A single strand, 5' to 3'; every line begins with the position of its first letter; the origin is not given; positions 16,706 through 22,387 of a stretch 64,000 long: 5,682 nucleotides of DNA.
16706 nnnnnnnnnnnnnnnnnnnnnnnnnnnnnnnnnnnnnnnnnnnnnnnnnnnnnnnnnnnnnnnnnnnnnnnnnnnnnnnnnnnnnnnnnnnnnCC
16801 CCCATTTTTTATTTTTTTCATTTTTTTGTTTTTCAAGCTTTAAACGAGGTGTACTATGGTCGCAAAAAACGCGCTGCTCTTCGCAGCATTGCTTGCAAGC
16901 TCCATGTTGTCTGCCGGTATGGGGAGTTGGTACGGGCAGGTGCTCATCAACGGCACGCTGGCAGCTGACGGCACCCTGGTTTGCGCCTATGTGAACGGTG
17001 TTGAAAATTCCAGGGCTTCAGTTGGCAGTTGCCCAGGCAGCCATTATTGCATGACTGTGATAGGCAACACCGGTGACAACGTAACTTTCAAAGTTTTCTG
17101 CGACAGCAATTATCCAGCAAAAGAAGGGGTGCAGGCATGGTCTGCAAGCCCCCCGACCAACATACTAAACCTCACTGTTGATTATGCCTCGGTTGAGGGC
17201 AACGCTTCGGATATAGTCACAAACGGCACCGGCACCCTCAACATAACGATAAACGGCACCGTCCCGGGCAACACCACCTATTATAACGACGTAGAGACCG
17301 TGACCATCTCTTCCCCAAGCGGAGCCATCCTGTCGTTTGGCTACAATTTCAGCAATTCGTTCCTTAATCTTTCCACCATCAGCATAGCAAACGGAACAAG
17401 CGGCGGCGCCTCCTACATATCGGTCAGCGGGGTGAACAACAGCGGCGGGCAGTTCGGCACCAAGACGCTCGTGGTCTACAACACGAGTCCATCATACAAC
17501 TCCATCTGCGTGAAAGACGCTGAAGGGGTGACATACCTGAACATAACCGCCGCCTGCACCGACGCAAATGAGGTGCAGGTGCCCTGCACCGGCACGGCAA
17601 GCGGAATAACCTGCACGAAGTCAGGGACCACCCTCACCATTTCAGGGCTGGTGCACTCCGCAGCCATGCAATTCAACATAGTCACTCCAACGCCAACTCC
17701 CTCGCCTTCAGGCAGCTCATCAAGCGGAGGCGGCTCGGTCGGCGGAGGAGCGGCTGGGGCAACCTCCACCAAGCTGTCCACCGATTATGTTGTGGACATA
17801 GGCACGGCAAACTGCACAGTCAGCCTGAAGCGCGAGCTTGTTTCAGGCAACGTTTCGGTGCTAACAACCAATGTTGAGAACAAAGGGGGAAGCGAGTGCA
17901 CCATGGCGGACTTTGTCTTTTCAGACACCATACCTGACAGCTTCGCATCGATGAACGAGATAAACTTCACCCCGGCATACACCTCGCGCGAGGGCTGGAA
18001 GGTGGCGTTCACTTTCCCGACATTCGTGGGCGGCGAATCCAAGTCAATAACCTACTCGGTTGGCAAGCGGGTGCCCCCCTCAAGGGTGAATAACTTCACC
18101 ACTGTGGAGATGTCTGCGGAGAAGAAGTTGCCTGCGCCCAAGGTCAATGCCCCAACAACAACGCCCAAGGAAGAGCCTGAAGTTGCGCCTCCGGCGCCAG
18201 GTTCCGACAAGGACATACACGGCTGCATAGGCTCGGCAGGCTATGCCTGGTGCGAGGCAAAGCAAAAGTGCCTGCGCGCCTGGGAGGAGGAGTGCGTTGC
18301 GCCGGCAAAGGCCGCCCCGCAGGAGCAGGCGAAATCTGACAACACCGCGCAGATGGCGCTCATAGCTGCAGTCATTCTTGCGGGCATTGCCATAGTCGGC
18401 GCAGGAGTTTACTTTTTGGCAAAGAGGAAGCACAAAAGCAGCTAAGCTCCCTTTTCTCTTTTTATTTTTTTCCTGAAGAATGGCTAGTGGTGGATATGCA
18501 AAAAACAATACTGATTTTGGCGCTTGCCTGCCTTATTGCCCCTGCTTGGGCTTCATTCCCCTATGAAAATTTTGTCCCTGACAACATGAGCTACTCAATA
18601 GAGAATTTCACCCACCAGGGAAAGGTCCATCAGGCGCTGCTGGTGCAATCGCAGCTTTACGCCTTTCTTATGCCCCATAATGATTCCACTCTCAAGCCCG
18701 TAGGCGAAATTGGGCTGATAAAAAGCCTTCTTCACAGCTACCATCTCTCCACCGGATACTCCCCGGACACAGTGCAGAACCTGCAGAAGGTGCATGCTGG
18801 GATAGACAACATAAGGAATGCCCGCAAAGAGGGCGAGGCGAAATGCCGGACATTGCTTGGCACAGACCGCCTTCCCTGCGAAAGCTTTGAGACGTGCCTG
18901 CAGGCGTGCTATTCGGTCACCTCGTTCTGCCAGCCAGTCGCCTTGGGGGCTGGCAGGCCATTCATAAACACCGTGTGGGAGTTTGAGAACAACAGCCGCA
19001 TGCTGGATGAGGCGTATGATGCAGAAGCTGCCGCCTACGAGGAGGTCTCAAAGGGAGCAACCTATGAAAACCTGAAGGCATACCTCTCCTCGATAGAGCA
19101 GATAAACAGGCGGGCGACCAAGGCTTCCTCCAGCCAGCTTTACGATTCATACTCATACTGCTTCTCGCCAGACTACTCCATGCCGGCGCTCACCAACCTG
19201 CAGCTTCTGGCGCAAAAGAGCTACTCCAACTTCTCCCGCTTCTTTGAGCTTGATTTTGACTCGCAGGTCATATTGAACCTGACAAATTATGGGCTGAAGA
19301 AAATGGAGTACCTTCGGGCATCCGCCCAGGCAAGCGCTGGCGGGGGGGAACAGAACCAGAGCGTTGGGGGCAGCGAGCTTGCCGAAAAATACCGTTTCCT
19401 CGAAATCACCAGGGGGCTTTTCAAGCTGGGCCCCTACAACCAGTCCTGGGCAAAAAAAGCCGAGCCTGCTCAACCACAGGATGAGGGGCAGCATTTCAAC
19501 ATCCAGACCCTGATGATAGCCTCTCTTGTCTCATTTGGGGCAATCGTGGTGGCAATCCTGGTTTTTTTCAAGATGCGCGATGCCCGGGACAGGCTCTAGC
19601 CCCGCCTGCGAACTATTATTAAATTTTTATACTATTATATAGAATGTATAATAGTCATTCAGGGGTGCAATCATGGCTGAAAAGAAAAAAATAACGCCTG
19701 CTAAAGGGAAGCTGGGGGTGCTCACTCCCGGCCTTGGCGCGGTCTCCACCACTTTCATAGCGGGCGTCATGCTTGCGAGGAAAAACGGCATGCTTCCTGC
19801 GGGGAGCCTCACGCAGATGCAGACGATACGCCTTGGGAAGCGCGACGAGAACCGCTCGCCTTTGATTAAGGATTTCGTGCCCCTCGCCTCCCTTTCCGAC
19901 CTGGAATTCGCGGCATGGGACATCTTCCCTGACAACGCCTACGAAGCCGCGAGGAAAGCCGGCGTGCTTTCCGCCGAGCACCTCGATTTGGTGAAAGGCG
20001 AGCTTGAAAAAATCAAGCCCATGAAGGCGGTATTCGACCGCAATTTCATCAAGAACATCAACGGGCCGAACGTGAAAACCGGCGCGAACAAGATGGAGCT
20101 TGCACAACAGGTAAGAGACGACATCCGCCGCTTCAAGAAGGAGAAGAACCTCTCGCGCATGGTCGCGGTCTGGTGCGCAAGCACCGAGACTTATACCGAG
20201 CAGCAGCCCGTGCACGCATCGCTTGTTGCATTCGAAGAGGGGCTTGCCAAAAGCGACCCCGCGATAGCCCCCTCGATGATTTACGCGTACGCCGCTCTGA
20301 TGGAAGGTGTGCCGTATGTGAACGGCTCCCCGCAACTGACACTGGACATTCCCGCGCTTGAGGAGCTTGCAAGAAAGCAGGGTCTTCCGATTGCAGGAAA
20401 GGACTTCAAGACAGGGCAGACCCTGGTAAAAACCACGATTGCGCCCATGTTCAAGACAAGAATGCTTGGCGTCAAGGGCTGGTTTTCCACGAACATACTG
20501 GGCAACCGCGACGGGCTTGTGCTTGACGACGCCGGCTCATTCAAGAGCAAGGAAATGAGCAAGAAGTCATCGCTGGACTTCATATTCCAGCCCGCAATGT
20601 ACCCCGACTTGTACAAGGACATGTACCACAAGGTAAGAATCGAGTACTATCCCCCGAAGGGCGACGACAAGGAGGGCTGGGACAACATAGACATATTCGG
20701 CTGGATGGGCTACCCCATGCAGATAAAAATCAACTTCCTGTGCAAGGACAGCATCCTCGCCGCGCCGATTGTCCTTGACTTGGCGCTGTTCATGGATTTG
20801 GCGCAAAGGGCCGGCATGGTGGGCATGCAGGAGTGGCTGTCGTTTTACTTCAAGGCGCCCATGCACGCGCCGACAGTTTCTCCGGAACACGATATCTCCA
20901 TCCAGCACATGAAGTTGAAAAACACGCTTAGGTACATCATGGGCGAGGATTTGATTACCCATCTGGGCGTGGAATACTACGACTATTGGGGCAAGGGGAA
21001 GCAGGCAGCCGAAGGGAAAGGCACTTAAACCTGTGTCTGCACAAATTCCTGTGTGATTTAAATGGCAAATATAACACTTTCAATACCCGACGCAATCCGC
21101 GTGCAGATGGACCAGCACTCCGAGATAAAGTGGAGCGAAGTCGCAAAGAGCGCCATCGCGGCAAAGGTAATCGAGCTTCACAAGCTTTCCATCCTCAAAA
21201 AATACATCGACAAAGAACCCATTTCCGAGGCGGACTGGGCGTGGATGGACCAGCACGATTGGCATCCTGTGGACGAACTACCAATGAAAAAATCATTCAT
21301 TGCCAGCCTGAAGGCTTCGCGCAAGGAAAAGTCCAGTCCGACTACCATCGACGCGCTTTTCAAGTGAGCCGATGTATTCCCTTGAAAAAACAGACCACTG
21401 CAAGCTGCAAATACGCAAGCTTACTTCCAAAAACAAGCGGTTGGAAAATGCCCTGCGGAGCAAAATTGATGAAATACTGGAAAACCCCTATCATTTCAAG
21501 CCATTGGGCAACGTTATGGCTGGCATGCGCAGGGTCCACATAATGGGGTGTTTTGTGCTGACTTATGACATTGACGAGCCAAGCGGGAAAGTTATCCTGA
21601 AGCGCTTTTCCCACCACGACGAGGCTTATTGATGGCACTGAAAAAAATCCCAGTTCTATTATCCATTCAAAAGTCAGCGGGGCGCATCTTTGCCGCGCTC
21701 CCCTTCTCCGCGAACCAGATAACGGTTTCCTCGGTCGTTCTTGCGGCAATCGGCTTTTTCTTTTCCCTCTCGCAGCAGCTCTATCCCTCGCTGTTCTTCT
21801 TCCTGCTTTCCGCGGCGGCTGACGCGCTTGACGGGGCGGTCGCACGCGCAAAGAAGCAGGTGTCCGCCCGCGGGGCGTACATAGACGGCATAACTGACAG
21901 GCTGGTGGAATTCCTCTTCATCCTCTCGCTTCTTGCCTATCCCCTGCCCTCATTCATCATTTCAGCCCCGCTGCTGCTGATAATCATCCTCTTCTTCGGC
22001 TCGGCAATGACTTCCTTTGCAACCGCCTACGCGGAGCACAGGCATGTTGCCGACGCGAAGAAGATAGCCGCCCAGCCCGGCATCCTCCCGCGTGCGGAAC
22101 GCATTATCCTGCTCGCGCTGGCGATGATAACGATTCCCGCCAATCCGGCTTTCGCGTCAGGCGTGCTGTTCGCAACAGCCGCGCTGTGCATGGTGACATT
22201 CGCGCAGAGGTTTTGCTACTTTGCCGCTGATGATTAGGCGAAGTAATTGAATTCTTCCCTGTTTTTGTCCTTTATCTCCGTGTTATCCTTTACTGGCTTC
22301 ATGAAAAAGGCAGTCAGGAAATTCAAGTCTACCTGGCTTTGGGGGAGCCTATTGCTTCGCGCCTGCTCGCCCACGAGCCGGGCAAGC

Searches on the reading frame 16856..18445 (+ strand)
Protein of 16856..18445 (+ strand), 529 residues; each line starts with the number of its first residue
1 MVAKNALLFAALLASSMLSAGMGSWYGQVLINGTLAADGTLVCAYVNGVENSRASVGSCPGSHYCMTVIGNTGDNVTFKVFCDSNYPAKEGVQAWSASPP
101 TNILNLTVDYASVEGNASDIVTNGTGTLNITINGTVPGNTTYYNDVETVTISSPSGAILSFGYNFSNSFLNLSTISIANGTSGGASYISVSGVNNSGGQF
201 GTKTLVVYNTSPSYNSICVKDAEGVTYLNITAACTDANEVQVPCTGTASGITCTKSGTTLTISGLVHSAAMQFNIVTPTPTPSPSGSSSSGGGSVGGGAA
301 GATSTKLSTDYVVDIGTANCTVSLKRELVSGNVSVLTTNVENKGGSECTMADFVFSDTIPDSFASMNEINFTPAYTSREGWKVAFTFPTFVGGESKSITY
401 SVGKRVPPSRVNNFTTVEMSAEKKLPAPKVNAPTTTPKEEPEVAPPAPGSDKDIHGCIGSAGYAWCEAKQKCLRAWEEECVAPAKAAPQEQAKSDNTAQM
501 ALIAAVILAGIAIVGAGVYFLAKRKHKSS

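Call 11: search_protein_families(library=pfam, proteins=[window:16856-18445:+], max_evalue=0.001)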
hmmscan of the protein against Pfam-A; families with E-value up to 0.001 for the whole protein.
window:16856-18445:+ (529 aa): 0 families

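Call 71: find_encoding_contigs(protein=window:16856-18445:+, flank=10000, max_places=10)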
Protein window:16856-18445:+ (529 aa): no gene with exactly this product is on record in the collection.

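Call 81: search_solved_structures(query=window:16856-18445:+, max_evalue=1)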
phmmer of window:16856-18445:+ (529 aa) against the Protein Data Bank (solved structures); distinct sequences matched with E-value up to 1: 2.
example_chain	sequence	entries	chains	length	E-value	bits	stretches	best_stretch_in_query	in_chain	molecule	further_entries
9hat_AA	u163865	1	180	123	0.16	14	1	117-178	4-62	Capsid protein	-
9xhh_R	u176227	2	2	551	0.67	12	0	276-339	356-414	C-C chemokine receptor type 7,Non structural polyprotein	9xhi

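Call 82: search_protein_families(library=ncbifam, proteins=[window:16856-18445:+], max_evalue=1)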
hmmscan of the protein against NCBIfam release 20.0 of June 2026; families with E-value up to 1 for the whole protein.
window:16856-18445:+ (529 aa): 0 families

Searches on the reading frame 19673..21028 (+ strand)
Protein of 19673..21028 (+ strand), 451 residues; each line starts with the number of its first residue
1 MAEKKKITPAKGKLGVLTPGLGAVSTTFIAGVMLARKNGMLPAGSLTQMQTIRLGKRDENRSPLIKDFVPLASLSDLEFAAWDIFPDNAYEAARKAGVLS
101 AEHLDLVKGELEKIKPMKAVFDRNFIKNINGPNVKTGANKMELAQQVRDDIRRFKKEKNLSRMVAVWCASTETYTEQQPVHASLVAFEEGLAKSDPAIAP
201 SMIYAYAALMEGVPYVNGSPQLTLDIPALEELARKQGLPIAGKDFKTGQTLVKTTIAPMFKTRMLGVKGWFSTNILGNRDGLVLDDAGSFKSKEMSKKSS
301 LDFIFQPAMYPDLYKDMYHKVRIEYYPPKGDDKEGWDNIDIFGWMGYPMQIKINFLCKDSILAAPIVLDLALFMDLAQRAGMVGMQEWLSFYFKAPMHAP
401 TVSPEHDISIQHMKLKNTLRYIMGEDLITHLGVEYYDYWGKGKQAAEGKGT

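Call 11: search_protein_families(library=pfam, proteins=[window:19673-21028:+], max_evalue=0.001)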
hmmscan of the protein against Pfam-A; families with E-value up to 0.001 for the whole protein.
window:19673-21028:+ (451 aa): 2 families
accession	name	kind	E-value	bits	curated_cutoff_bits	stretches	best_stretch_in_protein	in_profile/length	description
PF07994.18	NAD_binding_5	-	1.5e-100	337.2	25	1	14-420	1-321/321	Myo-inositol-1-phosphate synthase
PF01658.22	Inos-1-P_synth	-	1.9e-32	112.1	27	1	248-360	1-107/107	Myo-inositol-1-phosphate synthase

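Call 73: find_encoding_contigs(protein=window:19673-21028:+, flank=10000, max_places=10)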
Protein window:19673-21028:+ (451 aa): 1 contig read that carries it; 1 place shown.
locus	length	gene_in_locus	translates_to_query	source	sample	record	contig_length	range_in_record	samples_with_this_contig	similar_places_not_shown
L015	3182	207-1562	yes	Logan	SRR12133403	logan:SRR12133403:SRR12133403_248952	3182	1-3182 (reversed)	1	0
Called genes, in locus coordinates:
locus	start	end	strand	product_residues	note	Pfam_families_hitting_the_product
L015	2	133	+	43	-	?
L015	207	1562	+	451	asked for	PF07994:NAD_binding_5, PF01658:Inos-1-P_synth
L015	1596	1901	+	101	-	PF26688:RHH_12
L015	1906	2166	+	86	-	PF05016:ParE_toxin (weak)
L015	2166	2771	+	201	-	PF01066:CDP-OH_P_transf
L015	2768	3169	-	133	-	-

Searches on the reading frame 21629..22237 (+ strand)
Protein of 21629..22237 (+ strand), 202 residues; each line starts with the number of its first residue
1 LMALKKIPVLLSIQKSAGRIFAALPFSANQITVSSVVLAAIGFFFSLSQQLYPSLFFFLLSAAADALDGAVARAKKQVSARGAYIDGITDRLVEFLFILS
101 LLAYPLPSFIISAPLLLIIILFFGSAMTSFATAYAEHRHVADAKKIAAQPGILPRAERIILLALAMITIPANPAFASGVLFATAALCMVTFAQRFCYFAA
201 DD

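Call 70: search_protein_families(library=pfam, proteins=[window:21629-22237:+], max_evalue=0.001)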
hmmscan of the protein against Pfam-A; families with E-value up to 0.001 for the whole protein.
window:21629-22237:+ (202 aa): 1 family
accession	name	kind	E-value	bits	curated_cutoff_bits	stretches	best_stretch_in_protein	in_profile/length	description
PF01066.26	CDP-OH_P_transf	-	2.3e-15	57.7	22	1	28-188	4-150/152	CDP-alcohol phosphatidyltransferase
